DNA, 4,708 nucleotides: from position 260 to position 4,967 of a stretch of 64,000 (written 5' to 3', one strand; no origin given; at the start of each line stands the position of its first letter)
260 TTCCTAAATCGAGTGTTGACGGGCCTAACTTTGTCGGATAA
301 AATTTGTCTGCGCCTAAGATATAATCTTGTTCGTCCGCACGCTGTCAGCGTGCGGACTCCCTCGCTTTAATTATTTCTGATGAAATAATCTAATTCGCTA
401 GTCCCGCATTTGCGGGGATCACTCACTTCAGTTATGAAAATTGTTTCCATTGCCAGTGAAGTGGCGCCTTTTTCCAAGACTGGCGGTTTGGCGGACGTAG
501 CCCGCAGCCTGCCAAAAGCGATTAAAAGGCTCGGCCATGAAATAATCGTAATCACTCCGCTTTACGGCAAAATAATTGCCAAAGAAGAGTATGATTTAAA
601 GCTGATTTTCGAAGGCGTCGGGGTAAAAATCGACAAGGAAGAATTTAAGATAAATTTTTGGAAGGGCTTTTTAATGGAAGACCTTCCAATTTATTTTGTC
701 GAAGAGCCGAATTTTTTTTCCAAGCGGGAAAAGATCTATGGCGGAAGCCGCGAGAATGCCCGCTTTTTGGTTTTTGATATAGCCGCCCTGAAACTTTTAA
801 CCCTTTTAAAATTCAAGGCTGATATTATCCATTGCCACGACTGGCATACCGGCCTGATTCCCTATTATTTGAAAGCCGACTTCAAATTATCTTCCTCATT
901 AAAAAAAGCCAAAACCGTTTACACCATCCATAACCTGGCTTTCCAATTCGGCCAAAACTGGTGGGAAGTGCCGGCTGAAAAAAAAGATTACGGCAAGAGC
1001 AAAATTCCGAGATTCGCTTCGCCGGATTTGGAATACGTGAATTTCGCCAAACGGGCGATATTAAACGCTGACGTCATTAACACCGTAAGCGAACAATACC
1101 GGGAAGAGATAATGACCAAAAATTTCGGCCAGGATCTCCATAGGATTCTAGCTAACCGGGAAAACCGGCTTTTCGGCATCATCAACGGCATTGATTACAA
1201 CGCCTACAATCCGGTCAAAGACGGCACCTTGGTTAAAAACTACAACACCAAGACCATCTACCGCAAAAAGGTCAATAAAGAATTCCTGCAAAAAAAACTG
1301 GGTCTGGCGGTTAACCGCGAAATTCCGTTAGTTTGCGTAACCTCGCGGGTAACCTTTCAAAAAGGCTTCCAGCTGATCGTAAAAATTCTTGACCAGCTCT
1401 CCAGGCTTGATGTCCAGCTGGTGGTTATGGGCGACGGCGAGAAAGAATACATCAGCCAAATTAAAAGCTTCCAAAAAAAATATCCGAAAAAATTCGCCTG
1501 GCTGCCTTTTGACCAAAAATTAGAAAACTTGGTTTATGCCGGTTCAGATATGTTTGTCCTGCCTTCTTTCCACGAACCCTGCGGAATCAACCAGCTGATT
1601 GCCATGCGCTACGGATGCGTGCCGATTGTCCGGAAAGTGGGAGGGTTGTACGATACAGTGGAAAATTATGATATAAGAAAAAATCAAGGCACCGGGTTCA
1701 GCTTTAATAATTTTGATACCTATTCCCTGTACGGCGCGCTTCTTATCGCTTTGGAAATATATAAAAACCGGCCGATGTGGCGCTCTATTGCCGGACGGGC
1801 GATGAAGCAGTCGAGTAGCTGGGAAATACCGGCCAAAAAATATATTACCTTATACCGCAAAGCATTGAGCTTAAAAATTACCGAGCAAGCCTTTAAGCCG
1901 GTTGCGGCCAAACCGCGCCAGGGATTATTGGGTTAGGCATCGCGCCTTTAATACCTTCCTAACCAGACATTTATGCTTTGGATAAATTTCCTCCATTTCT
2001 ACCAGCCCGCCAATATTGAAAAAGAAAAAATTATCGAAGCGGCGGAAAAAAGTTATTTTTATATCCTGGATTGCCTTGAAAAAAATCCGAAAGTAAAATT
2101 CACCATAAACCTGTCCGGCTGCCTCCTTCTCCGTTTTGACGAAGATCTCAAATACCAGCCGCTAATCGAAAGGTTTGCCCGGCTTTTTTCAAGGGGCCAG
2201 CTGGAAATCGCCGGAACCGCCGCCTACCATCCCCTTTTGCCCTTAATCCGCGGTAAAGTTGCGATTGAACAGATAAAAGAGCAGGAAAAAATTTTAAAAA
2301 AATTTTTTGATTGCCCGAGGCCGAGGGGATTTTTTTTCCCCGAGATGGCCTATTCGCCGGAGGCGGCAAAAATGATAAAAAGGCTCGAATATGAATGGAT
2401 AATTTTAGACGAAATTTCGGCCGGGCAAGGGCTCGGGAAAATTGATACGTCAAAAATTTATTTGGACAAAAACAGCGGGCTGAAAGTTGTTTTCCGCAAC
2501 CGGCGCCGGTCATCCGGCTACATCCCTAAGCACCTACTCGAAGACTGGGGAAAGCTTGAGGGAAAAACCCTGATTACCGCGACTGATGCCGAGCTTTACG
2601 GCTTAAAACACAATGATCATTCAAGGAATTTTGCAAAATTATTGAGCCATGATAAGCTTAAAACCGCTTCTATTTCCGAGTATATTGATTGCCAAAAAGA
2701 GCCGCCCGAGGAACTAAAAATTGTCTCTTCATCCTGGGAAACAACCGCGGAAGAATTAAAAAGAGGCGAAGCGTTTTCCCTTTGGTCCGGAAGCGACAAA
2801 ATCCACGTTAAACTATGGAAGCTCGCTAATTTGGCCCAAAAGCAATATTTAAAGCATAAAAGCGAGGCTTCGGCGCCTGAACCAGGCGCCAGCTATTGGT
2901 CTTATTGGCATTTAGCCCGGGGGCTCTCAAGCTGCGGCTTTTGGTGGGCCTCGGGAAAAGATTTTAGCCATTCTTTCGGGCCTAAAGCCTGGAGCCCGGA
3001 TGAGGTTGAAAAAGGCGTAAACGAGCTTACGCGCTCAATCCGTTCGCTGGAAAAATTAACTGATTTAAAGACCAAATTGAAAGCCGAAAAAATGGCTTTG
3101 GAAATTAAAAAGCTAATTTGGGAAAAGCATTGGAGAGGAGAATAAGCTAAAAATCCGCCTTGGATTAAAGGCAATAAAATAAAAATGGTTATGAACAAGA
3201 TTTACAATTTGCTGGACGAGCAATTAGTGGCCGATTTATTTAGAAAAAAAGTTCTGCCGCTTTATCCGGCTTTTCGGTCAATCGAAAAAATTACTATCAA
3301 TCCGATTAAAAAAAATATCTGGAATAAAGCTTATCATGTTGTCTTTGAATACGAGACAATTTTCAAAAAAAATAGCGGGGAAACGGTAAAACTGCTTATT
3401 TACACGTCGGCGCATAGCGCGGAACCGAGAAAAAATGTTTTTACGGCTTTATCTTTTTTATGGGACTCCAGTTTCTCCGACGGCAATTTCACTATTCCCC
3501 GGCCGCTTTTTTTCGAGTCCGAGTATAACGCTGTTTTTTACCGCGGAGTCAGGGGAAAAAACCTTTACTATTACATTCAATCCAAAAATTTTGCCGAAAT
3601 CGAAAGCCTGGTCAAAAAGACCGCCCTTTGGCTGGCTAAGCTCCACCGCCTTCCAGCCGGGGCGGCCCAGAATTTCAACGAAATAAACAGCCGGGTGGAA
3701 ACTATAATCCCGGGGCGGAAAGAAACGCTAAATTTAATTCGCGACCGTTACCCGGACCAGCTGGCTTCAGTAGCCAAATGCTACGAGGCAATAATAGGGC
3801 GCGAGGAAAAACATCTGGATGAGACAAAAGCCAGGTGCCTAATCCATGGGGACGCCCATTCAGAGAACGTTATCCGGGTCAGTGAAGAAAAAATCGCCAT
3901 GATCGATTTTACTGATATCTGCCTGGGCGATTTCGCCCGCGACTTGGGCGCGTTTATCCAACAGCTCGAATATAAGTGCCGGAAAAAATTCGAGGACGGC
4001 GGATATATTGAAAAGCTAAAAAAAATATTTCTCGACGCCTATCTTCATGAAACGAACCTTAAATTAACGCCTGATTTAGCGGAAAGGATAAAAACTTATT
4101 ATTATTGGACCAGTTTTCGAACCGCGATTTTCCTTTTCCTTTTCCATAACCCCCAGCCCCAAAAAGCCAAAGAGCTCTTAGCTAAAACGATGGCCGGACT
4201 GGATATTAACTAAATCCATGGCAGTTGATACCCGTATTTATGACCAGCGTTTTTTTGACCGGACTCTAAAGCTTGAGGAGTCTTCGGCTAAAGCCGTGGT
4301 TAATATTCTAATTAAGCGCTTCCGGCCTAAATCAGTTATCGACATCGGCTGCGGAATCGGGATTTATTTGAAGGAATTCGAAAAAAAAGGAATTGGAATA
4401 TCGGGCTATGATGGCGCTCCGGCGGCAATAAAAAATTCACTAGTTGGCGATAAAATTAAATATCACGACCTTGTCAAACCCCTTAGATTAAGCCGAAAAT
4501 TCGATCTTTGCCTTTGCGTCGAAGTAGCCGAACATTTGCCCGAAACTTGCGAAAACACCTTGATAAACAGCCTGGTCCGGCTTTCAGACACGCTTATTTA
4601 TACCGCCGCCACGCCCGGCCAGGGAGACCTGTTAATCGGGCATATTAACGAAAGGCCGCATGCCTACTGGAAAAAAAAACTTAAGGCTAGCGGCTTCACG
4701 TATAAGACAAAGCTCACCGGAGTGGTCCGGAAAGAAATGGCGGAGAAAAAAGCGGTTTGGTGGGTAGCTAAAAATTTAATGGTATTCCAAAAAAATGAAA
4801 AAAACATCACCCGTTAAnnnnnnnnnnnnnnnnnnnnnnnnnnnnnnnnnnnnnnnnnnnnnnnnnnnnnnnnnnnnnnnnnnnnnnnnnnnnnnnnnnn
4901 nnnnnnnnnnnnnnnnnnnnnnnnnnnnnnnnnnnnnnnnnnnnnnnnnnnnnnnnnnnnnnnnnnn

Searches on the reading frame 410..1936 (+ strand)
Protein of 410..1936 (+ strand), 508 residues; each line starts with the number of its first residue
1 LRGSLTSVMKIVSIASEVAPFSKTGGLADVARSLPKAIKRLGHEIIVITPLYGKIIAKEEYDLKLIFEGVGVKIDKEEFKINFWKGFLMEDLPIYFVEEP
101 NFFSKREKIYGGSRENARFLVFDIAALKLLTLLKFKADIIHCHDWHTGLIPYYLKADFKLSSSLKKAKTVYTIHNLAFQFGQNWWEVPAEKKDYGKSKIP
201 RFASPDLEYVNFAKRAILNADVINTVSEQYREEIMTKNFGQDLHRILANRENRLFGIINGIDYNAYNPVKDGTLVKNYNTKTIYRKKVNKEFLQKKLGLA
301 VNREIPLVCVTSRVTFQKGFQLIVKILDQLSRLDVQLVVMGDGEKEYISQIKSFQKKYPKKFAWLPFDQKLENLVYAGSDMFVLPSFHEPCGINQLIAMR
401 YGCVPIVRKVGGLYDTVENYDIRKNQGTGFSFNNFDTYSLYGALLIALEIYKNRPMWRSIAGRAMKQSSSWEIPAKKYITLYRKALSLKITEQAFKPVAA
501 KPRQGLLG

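Call 39: search_protein_families(library=pfam, proteins=[window:410-1936:+], max_evalue=0.00001)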
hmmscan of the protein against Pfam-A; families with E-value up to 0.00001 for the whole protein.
window:410-1936:+ (508 aa): 5 families
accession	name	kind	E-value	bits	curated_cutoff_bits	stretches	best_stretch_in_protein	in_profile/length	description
PF08323.17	Glyco_transf_5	-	5.8e-65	219.8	22.7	1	10-248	1-238/239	Starch synthase catalytic domain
PF00534.26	Glycos_transf_1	-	2.8e-15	56.7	26.4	1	303-454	13-162/172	Glycosyl transferases group 1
PF13692.12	Glyco_trans_1_4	-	5.5e-12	46.6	27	1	307-420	3-118/142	Glycosyl transferases group 1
PF13439.12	Glyco_transf_4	-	1.9e-11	44.7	28.5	1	25-236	2-150/170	Glycosyltransferase Family 4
PF13579.12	Glyco_trans_4_4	-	1.6e-06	29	29.7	0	129-244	63-152/158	Glycosyl transferase 4-like domain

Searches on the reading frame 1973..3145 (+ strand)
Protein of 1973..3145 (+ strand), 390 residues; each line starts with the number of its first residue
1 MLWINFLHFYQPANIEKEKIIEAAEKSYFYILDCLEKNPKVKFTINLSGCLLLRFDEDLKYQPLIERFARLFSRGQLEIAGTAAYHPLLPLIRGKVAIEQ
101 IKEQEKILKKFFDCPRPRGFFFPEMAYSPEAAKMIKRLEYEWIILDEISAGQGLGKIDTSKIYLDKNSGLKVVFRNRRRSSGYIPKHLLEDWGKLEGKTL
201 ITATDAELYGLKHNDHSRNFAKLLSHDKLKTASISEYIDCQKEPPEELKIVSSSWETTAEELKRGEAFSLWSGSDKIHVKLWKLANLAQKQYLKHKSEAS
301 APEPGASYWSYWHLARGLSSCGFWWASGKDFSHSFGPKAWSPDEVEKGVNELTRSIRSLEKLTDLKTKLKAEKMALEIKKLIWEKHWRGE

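Call 39: search_protein_families(library=pfam, proteins=[window:1973-3145:+], max_evalue=0.00001)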
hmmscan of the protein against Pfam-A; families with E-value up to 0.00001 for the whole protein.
window:1973-3145:+ (390 aa): 1 family
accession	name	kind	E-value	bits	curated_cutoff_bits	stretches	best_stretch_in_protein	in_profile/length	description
PF03065.20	Glyco_hydro_57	-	3.1e-27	96.1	21.2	1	10-181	30-205/291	Glycosyl hydrolase family 57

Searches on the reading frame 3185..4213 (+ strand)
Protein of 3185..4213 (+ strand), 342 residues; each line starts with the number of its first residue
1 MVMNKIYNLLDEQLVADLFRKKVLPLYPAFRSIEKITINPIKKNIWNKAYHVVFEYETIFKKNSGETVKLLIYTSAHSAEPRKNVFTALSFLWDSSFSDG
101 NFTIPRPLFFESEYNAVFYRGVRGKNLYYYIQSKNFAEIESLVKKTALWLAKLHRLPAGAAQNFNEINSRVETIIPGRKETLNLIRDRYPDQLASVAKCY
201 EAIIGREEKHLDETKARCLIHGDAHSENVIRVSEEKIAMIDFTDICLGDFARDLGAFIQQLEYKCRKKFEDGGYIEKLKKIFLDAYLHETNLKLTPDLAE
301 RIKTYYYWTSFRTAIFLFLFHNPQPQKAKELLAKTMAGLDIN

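Call 39: search_protein_families(library=pfam, proteins=[window:3185-4213:+], max_evalue=0.00001)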
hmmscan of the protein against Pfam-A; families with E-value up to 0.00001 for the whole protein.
window:3185-4213:+ (342 aa): 1 family
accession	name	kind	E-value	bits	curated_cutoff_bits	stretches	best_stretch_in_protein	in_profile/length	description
PF01636.29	APH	-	2.9e-16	60.4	23.2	1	72-258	27-210/239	Phosphotransferase enzyme family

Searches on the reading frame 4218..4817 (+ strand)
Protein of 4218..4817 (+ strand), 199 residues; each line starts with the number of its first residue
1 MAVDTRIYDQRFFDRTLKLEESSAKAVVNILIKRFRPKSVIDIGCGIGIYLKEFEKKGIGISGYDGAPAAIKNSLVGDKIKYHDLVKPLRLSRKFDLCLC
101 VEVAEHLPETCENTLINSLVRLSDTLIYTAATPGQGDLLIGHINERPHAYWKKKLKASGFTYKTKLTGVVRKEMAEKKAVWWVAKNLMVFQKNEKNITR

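Call 73: search_protein_families(library=pfam, proteins=[window:4218-4817:+], max_evalue=0.00001)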
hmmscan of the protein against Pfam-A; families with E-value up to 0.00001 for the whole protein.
window:4218-4817:+ (199 aa): 2 families
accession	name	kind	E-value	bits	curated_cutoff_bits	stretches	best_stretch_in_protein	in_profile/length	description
PF13489.12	Methyltransf_23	-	1.1e-10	41.9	27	1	29-110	15-97/164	Methyltransferase domain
PF08242.18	Methyltransf_12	-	2.8e-06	28.4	30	1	41-113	1-83/98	Methyltransferase domain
